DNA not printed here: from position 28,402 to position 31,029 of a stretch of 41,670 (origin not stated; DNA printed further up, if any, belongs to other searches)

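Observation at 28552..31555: Orphan virB2/virB3/virB4-like trio in the accessory arm of a siphophage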

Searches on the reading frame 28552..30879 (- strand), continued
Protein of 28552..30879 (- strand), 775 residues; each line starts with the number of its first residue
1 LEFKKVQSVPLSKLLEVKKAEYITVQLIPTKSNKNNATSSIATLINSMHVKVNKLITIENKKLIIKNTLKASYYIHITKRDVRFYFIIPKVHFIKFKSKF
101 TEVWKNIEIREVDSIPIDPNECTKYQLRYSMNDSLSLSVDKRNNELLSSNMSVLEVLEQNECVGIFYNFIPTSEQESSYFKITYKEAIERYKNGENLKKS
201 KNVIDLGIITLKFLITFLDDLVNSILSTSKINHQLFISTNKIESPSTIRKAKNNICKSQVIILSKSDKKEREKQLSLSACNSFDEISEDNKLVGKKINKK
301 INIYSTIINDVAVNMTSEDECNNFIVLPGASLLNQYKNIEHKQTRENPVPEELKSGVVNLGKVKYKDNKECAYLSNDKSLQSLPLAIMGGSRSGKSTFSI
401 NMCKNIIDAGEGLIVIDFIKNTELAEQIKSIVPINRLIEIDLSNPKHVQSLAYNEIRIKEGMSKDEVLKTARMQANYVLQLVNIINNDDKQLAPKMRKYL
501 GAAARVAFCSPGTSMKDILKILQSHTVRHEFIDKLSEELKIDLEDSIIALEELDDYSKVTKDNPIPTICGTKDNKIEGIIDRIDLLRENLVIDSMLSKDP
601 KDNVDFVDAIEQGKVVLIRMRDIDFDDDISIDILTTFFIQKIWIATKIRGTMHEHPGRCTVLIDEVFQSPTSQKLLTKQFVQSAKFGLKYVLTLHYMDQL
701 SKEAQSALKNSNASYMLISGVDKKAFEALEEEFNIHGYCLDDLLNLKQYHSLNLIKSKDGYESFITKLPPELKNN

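Call 61: search_protein_families(library=pfam, proteins=[L003:7201-7794:-, L003:8323-9366:-, L003:9462-10256:-, L003:10295-11044:-, L003:14606-15199:+, L003:15454-16965:+, L003:16943-18145:+, L003:19681-21201:+, L003:23374-24960:-, L003:3206-6871:-], max_evalue=0.01)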
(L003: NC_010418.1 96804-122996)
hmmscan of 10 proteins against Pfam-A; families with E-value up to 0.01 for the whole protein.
L003:7201-7794:- (197 aa): 0 families

L003:8323-9366:- (347 aa): 0 families

L003:9462-10256:- (264 aa): 0 families

L003:10295-11044:- (249 aa): 0 families

L003:14606-15199:+ (197 aa): 0 families

L003:15454-16965:+ (503 aa): 2 families
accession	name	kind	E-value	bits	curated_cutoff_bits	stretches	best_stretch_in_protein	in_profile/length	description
PF13304.12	AAA_21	-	2.7e-17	64.2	27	1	39-384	3-302/304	AAA domain, putative AbiEii toxin, Type IV TA system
PF13175.12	AAA_15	-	4e-09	37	32.1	1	37-383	25-372/374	AAA ATPase domain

L003:16943-18145:+ (400 aa): 2 families
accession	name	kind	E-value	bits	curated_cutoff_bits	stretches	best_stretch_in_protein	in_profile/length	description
PF01844.29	HNH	-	0.003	18.1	21.4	1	50-95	3-45/47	HNH endonuclease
PF20958.2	GxGYxYP_N_3rd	-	0.0035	17.9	24.4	0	326-364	29-67/91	GxGYxYP third domain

L003:19681-21201:+ (506 aa): 0 families

L003:23374-24960:- (528 aa): 1 family
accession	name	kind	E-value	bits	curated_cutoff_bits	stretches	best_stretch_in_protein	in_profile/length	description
PF18796.6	LPD1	-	0.0042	17.5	27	0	434-464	4-37/78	Large polyvalent protein-associated domain 1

L003:3206-6871:- (1221 aa): 6 families
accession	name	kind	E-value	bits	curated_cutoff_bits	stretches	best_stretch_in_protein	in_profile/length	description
PF19789.6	DUF6273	-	1.5e-24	87.2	23.5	1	91-259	2-172/172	Domain of unknown function (DUF6273)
PF06832.18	BiPBP_C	-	1e-08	35.4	26.8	0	867-899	51-87/90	Penicillin-Binding Protein C-terminus Family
PF17957.7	Big_7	-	6.4e-07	30.4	24.1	0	449-510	14-70/70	Bacterial Ig domain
PF19077.6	Big_13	-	4.4e-06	27.6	27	0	713-747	66-101/102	Bacterial Ig-like domain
PF24893.1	DUF7743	-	6.4e-06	26.3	27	0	355-435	2-83/120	Domain of unknown function (DUF7743)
PF14347.11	DUF4399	-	0.00047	20.9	28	0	874-912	53-91/91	Domain of unknown function (DUF4399)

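Call 78: search_dna_similar(query=L002:4920-7430:+, collection=phages, mode=protein, max_rows=12, rows=spread)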
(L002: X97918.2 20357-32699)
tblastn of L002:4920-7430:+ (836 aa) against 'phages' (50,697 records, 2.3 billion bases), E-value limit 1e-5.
Records with a match: 107; places in all: 107; records where one place covers at least 80% of the query: 75.
Best place of each record, by identity: >=99% 4; 95-99% 2; 90-95% 3; 80-90% 4; 60-80% 4; <60% 90.
By first word of the organism name: Bacillus 93; Geobacillus 5; Lysinibacillus 2; Deep-sea 2; Alicyclobacillus 1; Terrisporobacter 1; Brevibacillus 1; Microcystis 1; Clostridium 1.
By host as written in the record: Bacillus subtilis 20; Bacillus cereus 14; - 9; Bacillus subtilis BEST7003 7; Bacillus thuringiensis 6; Bacillus sp. S4 4; Bacillus cereus BGSC 6E1 4; Bacillus megaterium Km 4; and 23 more.
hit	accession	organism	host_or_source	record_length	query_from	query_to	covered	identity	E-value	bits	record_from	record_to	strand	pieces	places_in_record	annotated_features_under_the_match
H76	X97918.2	Bacillus phage SPP1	-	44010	1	836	100%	100.0%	0e+0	1675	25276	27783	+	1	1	unnamed protein product; gene 32 | unnamed protein product; gene 32.1 | unnamed protein product; gene 32.4 | unnamed protein product; gene 32.2 | unnamed protein product; gene 32.3 | and 1 other names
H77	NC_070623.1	Bacillus phage vB_BspS_SplendidRed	Bacillus sp.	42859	1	836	100%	81.7%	0e+0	1422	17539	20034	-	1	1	putative ATP-binding protein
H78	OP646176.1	Bacillus phage vB_BceS_LY5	Bacillus cereus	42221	43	836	95%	49.5%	0e+0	736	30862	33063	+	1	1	Arc/Mnt/CopG DNA-binding domain-containing protein | peptidase family M23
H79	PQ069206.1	Bacillus phage S4-4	Bacillus sp. S4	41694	46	836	94%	46.9%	0e+0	704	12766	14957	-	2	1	record has no annotation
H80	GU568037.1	Deep-sea thermophilic phage D6E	-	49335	40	810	92%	25.0%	4e-40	167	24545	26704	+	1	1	lipid A export ATP-binding/permease protein MsbA | hypothetical protein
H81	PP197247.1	Terrisporobacter phage TPDSL_ph2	Terrisporobacter petrolearius DSL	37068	33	809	93%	23.6%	5e-23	112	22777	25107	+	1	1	hypothetical protein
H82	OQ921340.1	Bacillus phage SPO1L5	Bacillus subtilis BEST7003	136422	34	803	92%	23.6%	7e-29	130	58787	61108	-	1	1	hypothetical protein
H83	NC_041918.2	Geobacillus phage TP-84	Geobacillus stearothermophilus 2184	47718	47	810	91%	21.9%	7e-26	121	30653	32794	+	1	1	hypothetical protein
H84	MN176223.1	Bacillus phage 031MP003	Bacillus subtilis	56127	206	808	72%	23.4%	1e-23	114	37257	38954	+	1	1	53: ATPase-like protein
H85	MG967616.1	Bacillus phage v_B-Bak1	Bacillus anthracis ST-1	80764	303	826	63%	25.5%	1e-42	174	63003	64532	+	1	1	hypothetical protein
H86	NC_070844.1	Bacillus phage pW4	Bacillus cereus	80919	303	826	63%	25.1%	5e-41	169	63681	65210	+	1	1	hypothetical protein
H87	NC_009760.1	Bacillus phage 0305phi8-36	Bacillus thuringiensis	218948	307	658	42%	24.5%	6e-6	56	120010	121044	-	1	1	ORF201: hypothetical protein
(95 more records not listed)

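Call 79: search_protein_families(library=padloc, proteins=[window:28552-30879:-], max_evalue=0.01)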
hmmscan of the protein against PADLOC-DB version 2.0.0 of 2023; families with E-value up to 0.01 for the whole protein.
window:28552-30879:- (775 aa): 1 family
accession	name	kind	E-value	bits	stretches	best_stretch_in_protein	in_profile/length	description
PDLC04140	mad8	-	2.1e-09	35.4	1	385-752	30-285/314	mads_8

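Call 81: fold_search(model_id=the predicted structure, library=viral)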
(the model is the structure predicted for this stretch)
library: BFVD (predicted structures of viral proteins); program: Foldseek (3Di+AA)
matches with E <= 10: 570; with E <= 0.001: 16
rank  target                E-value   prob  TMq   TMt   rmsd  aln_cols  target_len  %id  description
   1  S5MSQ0                1.2e-47  1.00  0.72  0.62   9.2       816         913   19  Lipid A export ATP-binding/permease protein Msb [Bacillus phage JL]
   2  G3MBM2                3.4e-37  1.00  0.48  0.45  15.2       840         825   17  Gp156 [Bacillus phage G]
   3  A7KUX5                9.6e-30  1.00  0.45  0.44  26.3       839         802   14  (no name in the UniProt tables at hand)
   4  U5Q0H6                2.9e-24  1.00  0.35  0.48  17.6       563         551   14  Uncharacterized protein [Bacillus phage Slash]
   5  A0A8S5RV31            6.8e-11  1.00  0.35  0.36  18.5       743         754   12  Conjugal transfer protein [Siphoviridae sp. ctHip2]
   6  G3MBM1                2.0e-10  1.00  0.24  0.33  15.6       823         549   10  Gp155 [Bacillus phage G]
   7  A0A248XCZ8            2.7e-08  1.00  0.33  0.48   7.1       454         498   10  Helicase HerA-like C-terminal domain-containing protein [Klebsiella phage YMC16/01/N133_KPN_BP]
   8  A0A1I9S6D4            9.7e-08  1.00  0.24  0.52   7.5       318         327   10  (no name in the UniProt tables at hand)
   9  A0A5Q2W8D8            7.3e-06  1.00  0.30  0.50  11.2       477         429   12  (no name in the UniProt tables at hand)
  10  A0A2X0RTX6            8.6e-06  1.00  0.18  0.37  20.9       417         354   10  B354L [African swine fever virus]
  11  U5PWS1                1.2e-05  1.00  0.20  0.62   2.2       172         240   19  Uncharacterized protein [Bacillus phage Slash]
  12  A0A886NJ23            2.0e-05  1.00  0.18  0.34  20.4       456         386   11  (no name in the UniProt tables at hand)
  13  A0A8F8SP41            7.9e-05  1.00  0.19  0.39  19.9       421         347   11  (no name in the UniProt tables at hand)
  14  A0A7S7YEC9            3.0e-04  0.87  0.14  0.23  30.1       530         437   10  VV A32-like virion packaging ATPase [Medusavirus stheno T3]
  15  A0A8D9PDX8            6.8e-04  1.00  0.21  0.48   8.4       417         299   10  NTPase [Corticoviridae sp.]
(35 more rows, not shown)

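Call 93: search_protein_families(library=pfam, proteins=[L025:7276-8016:+, L031:7330-8016:+, L036:7331-7987:+, L025:6621-6842:+, L007:4138-4347:+], max_evalue=0.05)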
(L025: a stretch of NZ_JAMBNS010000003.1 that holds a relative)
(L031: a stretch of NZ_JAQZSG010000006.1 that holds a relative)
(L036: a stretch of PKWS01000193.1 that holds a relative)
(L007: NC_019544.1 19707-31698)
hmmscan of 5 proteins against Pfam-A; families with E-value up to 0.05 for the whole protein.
L025:7276-8016:+ (247 aa): 1 family
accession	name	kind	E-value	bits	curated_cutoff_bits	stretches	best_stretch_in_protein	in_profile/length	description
PF01551.29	Peptidase_M23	-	2.1e-25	89.2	28.7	1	44-139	2-96/96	Peptidase family M23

L031:7330-8016:+ (229 aa): 1 family
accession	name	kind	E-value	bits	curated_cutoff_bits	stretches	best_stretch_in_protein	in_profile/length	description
PF01551.29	Peptidase_M23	-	7.9e-29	100.1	28.7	1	22-118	2-96/96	Peptidase family M23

L036:7331-7987:+ (219 aa): 1 family
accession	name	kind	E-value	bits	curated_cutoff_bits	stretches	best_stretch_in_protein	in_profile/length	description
PF01551.29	Peptidase_M23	-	5e-18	65.5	28.7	1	26-126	2-96/96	Peptidase family M23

L025:6621-6842:+ (74 aa): 0 families

L007:4138-4347:+ (70 aa): 0 families

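Call 94: get_annotated_region(hit=H78, flank=4000)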
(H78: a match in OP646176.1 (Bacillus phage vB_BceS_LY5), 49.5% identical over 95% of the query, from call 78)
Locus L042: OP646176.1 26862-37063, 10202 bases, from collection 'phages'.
description: Bacillus phage vB_BceS_LY5, complete genome.
organism: Bacillus phage vB_BceS_LY5 (NCBI taxid 2996058)
taxonomy: Viruses; Duplodnaviria; Heunggongvirae; Uroviricota; Caudoviricetes
host: Bacillus cereus; source: -; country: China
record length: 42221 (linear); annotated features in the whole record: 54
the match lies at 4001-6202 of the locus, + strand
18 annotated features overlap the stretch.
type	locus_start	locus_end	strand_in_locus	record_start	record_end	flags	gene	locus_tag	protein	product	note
CDS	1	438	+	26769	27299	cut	-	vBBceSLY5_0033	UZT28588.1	nucleotide pyrophosphohydrolase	-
CDS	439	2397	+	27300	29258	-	-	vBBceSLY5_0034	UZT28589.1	DNA polymerase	-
CDS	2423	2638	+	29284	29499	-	-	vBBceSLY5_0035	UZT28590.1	hypothetical protein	-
CDS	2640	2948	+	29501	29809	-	-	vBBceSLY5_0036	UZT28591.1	hypothetical protein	-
CDS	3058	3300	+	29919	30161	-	-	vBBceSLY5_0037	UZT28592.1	hypothetical protein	-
CDS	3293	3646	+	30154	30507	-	-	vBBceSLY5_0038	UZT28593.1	hypothetical protein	-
CDS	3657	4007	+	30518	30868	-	-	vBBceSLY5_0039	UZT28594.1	peptidase family M23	-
CDS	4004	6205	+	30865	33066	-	-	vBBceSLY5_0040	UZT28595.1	Arc/Mnt/CopG DNA-binding domain-containing protein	-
CDS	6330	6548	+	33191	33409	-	-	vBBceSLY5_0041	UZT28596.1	hypothetical protein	-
CDS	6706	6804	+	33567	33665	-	-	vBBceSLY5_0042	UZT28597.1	hypothetical protein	-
CDS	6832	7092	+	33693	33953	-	-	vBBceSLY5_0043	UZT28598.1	hypothetical protein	-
CDS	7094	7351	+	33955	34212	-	-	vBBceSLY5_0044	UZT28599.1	hypothetical protein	-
CDS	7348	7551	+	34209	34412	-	-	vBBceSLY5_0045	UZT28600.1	hypothetical protein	-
CDS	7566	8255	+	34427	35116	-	-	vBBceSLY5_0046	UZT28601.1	hypothetical protein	-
CDS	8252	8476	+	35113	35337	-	-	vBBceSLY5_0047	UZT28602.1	hypothetical protein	-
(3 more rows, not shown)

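Call 106: search_protein_families(library=pfam, proteins=[L010:11900-13324:+, L017:12317-13714:+, L019:12305-13696:+, L012:11674-13311:+, L023:11706-12836:+, L028:11145-12416:+, L021:11356-12273:+, L021:12301-13179:+, L033:12345-14300:+, L027:6238-7509:-], max_evalue=0.001)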
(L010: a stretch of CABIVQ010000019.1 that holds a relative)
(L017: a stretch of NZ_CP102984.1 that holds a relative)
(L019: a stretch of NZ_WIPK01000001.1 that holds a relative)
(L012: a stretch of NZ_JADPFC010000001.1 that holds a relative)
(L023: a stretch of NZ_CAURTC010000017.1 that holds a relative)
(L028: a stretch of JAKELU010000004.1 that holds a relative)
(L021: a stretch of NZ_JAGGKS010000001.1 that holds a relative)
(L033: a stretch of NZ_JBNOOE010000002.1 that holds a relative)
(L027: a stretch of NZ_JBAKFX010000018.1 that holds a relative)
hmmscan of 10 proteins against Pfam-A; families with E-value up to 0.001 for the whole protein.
L010:11900-13324:+ (474 aa): 1 family
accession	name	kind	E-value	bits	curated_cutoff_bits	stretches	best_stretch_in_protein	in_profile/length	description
PF01235.23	Na_Ala_symp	-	1.5e-165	551.7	24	1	56-451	5-392/392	Sodium:alanine symporter family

L017:12317-13714:+ (465 aa): 1 family
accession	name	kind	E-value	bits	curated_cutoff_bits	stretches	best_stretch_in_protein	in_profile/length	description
PF00375.23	SDF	-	4.1e-106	355.7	27.9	1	52-452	4-386/387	Sodium:dicarboxylate symporter family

L019:12305-13696:+ (463 aa): 1 family
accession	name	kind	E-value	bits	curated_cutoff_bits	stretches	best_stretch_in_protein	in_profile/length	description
PF03606.21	DcuC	-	4.8e-120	401.6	23.1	1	10-457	2-459/461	C4-dicarboxylate anaerobic carrier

L012:11674-13311:+ (545 aa): 0 families

L023:11706-12836:+ (376 aa): 2 families
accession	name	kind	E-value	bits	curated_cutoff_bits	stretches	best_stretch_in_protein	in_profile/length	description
PF01554.23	MatE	-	1.8e-45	155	24.9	2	173-332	1-160/161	MatE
PF03023.19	MurJ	-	4.4e-09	35.9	27.4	2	235-368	268-403/451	Lipid II flippase MurJ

L028:11145-12416:+ (423 aa): 1 family
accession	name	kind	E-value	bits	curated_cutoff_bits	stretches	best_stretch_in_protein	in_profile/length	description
PF00375.23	SDF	-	2e-130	435.8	27.9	1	8-397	1-385/387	Sodium:dicarboxylate symporter family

L021:11356-12273:+ (305 aa): 1 family
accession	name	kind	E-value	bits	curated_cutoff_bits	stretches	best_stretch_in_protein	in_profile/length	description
PF00528.27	BPD_transp_1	-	4.3e-16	59.6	26.4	1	101-295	1-173/184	Binding-protein-dependent transport system inner membrane component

L021:12301-13179:+ (292 aa): 1 family
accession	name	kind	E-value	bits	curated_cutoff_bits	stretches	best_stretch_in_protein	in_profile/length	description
PF00528.27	BPD_transp_1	-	2.3e-22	80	26.4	1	86-286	1-182/184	Binding-protein-dependent transport system inner membrane component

L033:12345-14300:+ (651 aa): 1 family
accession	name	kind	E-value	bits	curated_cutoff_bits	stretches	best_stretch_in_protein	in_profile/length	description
PF01496.24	V_ATPase_I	-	2.5e-18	65.9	30.7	2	50-430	68-458/815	V-type ATPase 116kDa subunit family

L027:6238-7509:- (423 aa): 1 family
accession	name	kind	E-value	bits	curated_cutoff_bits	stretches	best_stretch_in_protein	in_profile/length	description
PF07613.16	DUF1576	-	5.3e-116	384.9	25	2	40-215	2-177/178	Protein of unknown function (DUF1576)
